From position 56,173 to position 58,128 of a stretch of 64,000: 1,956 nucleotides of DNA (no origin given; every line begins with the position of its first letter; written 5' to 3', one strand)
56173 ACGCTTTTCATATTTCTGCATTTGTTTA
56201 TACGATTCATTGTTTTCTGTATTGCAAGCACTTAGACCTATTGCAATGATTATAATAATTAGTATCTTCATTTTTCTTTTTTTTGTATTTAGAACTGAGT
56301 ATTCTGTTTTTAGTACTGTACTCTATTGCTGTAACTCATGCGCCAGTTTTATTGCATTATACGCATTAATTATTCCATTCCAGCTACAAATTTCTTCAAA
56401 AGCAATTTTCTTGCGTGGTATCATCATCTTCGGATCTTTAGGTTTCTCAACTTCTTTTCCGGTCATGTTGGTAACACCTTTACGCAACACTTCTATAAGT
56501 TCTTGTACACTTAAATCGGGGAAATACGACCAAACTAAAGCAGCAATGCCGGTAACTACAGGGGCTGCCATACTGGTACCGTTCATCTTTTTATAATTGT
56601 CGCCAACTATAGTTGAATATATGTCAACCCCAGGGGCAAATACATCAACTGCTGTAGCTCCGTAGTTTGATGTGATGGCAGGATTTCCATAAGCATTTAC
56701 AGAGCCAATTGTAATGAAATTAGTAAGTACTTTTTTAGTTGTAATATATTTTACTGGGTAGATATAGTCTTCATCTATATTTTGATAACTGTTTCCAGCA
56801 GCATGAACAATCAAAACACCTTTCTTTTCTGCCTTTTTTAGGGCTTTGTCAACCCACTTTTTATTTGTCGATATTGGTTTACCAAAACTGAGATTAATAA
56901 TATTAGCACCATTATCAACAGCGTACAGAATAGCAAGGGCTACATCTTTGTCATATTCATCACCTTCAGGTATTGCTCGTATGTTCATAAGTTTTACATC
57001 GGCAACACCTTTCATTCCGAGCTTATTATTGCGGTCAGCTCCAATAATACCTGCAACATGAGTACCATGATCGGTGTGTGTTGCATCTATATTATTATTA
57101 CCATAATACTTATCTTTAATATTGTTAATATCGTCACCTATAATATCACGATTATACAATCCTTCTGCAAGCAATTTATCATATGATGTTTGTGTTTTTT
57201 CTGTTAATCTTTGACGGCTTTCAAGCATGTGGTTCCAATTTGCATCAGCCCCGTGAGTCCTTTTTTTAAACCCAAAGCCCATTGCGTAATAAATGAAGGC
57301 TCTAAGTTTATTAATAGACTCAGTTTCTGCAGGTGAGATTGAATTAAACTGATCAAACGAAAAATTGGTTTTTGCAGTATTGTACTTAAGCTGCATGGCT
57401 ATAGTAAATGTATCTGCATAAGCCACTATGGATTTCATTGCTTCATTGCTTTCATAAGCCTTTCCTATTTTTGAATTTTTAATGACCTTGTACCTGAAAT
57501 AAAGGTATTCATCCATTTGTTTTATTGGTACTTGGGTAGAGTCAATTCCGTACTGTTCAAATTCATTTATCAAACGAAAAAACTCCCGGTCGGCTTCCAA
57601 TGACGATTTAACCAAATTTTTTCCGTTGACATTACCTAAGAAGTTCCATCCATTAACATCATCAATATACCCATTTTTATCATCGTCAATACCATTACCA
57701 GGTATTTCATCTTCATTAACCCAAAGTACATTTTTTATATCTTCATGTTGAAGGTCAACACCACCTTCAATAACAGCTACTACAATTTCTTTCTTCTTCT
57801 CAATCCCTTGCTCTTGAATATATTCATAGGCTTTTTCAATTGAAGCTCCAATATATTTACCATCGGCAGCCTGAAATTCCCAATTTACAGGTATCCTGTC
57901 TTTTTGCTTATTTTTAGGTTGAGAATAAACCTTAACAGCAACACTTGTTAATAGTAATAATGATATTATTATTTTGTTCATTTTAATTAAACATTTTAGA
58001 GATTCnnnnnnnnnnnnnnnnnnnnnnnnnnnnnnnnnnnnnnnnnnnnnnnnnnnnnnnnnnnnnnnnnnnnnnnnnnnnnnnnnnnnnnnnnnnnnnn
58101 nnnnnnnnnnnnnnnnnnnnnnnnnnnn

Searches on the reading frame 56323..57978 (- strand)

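Call 61: search_protein_families(library=ncbifam, proteins=[window:56323-57978:-], max_evalue=1e-25)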
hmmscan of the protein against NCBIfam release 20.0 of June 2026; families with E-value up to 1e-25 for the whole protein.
window:56323-57978:- (551 aa): 1 family
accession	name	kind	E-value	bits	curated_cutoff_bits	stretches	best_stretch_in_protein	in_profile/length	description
TIGR03921.1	T7SS_mycosin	equivalog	9.9e-41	140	278.75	1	298-504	46-265/353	type VII secretion-associated serine protease mycosin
